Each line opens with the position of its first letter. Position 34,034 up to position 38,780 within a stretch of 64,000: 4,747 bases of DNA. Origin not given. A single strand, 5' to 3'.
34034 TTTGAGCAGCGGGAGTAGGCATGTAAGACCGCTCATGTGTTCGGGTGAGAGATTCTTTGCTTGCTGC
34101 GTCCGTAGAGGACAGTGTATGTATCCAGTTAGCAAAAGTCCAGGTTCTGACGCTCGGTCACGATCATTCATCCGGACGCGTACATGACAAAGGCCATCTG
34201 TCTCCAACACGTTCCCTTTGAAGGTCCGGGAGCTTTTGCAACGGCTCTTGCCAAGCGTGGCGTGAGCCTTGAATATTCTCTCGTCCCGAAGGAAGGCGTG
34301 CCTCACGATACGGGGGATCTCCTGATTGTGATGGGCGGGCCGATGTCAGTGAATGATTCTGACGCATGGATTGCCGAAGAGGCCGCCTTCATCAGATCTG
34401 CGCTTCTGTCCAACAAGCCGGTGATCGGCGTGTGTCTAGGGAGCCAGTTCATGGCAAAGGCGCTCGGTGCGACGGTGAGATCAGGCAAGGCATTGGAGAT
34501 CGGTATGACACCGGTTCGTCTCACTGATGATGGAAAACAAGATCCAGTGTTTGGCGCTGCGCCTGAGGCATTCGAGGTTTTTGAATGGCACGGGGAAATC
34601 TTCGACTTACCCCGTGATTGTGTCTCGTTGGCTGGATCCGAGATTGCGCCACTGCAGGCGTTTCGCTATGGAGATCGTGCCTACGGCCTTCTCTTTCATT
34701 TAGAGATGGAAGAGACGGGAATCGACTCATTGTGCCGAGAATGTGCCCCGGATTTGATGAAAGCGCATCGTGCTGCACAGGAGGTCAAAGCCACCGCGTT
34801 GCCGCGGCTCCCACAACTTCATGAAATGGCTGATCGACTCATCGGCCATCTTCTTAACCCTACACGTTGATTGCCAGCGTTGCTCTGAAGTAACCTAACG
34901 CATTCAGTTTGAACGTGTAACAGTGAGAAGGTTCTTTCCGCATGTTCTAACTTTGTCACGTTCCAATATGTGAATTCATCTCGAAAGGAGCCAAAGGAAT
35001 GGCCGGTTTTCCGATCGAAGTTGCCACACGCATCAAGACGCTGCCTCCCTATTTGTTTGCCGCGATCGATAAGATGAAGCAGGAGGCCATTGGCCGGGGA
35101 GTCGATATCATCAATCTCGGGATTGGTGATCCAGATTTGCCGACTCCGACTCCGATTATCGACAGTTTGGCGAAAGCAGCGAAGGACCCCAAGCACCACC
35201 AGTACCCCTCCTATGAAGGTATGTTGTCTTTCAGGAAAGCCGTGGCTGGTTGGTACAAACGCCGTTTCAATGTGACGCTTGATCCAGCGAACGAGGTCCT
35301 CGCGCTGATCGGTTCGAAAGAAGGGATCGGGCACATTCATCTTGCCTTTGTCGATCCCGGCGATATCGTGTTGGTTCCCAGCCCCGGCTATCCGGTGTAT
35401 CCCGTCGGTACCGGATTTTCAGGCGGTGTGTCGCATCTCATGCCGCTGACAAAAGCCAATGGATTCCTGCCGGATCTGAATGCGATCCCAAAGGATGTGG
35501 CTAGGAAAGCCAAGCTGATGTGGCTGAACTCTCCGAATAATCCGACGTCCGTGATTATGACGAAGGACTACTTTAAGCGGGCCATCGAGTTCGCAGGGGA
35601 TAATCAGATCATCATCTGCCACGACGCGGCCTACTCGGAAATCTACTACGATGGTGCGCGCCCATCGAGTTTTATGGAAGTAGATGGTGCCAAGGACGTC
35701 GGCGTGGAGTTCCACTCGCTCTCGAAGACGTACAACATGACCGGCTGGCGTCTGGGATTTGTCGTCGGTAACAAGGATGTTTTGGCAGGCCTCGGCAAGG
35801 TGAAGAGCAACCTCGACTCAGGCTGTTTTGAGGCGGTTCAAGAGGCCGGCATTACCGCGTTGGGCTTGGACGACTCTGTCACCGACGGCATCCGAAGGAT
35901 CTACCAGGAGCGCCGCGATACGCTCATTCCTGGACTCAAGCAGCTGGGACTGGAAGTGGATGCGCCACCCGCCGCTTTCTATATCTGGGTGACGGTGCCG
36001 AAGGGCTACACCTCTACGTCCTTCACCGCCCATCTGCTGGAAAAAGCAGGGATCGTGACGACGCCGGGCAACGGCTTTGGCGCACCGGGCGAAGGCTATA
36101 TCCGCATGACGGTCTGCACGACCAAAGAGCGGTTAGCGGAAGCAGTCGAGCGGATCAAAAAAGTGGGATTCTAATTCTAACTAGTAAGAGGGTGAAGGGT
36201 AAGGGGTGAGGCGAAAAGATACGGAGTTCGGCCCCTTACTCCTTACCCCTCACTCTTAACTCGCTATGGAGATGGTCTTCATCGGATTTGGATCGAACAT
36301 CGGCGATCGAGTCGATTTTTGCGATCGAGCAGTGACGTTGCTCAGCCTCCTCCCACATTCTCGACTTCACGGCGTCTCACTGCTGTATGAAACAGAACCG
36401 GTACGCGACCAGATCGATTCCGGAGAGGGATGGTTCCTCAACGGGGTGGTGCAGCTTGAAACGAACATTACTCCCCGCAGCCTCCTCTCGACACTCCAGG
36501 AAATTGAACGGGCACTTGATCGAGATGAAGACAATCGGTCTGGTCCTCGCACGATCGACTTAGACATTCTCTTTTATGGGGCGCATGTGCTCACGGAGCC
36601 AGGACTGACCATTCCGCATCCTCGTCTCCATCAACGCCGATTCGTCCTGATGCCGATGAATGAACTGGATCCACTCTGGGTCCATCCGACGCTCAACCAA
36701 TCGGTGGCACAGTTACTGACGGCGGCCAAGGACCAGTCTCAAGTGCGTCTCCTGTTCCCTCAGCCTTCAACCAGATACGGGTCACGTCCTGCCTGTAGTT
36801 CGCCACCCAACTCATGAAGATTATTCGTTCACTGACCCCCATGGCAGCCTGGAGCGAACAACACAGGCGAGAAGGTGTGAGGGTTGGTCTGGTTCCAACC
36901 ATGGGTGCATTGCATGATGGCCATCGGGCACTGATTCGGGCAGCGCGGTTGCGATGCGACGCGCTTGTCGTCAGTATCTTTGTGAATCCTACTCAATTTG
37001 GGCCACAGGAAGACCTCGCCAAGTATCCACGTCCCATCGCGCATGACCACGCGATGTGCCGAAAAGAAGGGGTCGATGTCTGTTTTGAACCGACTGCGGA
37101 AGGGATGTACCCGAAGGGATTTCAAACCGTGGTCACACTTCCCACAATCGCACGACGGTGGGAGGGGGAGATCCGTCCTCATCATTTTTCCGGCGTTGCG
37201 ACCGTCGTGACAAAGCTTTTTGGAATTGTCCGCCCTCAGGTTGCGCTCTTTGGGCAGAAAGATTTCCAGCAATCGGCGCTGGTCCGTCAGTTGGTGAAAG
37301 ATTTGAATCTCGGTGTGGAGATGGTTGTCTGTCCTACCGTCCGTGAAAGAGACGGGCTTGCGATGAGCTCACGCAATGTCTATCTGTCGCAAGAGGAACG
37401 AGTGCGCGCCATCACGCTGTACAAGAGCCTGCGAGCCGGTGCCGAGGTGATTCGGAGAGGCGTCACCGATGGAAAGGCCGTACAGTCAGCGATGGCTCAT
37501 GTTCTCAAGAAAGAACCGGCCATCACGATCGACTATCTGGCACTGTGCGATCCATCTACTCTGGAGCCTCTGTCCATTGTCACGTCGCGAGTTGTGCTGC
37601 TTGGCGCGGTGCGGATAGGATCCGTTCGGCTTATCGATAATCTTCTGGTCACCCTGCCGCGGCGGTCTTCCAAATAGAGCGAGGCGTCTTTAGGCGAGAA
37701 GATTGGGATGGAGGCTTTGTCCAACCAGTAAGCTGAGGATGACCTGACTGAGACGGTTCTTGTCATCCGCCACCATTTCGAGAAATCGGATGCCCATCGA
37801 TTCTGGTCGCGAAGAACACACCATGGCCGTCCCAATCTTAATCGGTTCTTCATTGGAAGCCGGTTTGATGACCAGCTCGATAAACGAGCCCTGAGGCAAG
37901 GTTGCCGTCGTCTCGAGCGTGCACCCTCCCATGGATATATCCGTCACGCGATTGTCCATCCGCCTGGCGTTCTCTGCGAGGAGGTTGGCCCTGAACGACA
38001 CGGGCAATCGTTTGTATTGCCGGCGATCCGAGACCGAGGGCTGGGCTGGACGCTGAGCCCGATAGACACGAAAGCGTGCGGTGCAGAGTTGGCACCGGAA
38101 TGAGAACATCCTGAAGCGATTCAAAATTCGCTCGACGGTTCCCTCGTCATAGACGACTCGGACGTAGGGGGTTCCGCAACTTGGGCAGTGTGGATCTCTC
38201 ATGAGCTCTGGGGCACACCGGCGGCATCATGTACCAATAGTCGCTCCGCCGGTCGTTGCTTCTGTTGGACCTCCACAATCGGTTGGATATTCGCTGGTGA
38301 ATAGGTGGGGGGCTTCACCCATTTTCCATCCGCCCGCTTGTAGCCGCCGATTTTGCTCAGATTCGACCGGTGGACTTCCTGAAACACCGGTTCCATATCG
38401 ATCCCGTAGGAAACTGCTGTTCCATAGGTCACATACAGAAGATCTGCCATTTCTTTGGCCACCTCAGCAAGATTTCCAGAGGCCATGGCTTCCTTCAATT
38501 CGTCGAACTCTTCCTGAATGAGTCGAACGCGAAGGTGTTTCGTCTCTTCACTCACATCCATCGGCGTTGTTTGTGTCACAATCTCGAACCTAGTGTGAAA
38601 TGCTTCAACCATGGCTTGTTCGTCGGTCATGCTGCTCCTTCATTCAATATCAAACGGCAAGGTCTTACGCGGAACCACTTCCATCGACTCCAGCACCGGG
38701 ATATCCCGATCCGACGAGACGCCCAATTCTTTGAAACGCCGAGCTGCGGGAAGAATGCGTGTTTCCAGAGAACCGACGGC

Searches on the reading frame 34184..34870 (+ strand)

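Call 17: search_protein_families(library=ncbifam, proteins=[window:34184-34870:+], max_evalue=1e-8)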
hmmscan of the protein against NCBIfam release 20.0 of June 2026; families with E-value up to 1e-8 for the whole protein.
window:34184-34870:+ (228 aa): 8 families
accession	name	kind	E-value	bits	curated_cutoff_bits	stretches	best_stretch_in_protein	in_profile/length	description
NF005458.0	PRK07053.1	equivalog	4.3e-52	176.8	250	1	2-225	3-230/234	glutamine amidotransferase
NF005072.0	PRK06490.1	equivalog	6.6e-37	126.8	339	1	13-191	25-203/251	glutamine amidotransferase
NF006098.0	PRK08250.1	equivalog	2.2e-35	122.3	301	1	7-220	6-226/239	glutamine amidotransferase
NF006562.0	PRK09065.1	equivalog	1.8e-26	93.2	205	1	45-202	58-217/242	glutamine amidotransferase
NF005743.0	PRK07567.1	equivalog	2.1e-23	82.9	264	1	47-180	55-197/245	glutamine amidotransferase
TIGR00888.1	guaA_Nterm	equivalog_domain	2.9e-17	62.7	172.15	1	46-178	44-170/188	glutamine-hydrolyzing GMP synthase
NF001975.0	PRK00758.1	equivalog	5.7e-17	61.9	198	1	45-178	44-168/185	GMP synthase subunit A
NF000848.1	PRK00074.1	equivalog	8.7e-14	51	400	1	45-178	43-173/512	glutamine-hydrolyzing GMP synthase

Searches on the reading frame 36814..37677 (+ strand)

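Call 16: search_protein_families(library=ncbifam, proteins=[window:36814-37677:+], max_evalue=1e-8)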
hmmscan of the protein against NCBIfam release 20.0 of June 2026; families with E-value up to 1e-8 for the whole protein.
window:36814-37677:+ (287 aa): 2 families
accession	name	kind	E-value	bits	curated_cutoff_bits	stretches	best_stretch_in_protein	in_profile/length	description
TIGR00018.1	panC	equivalog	1.1e-97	326.4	212.75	1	1-279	1-282/283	pantoate--beta-alanine ligase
NF010004.0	PRK13477.1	equivalog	1.6e-90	303.9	524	1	1-280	2-282/514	bifunctional pantoate--beta-alanine ligase/(d)CMP kinase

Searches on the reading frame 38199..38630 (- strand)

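Call 78: search_protein_families(library=pfam, proteins=[window:38199-38630:-], max_evalue=0.001)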
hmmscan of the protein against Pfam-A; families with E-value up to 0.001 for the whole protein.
window:38199-38630:- (143 aa): 2 families
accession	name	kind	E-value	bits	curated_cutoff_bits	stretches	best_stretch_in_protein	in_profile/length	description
PF01503.22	PRA-PH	-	2.9e-21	76.1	21.3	1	8-90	1-86/86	Phosphoribosyl-ATP pyrophosphohydrolase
PF03819.22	MazG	-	4.3e-07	30.5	22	1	35-86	7-62/74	MazG nucleotide pyrophosphohydrolase domain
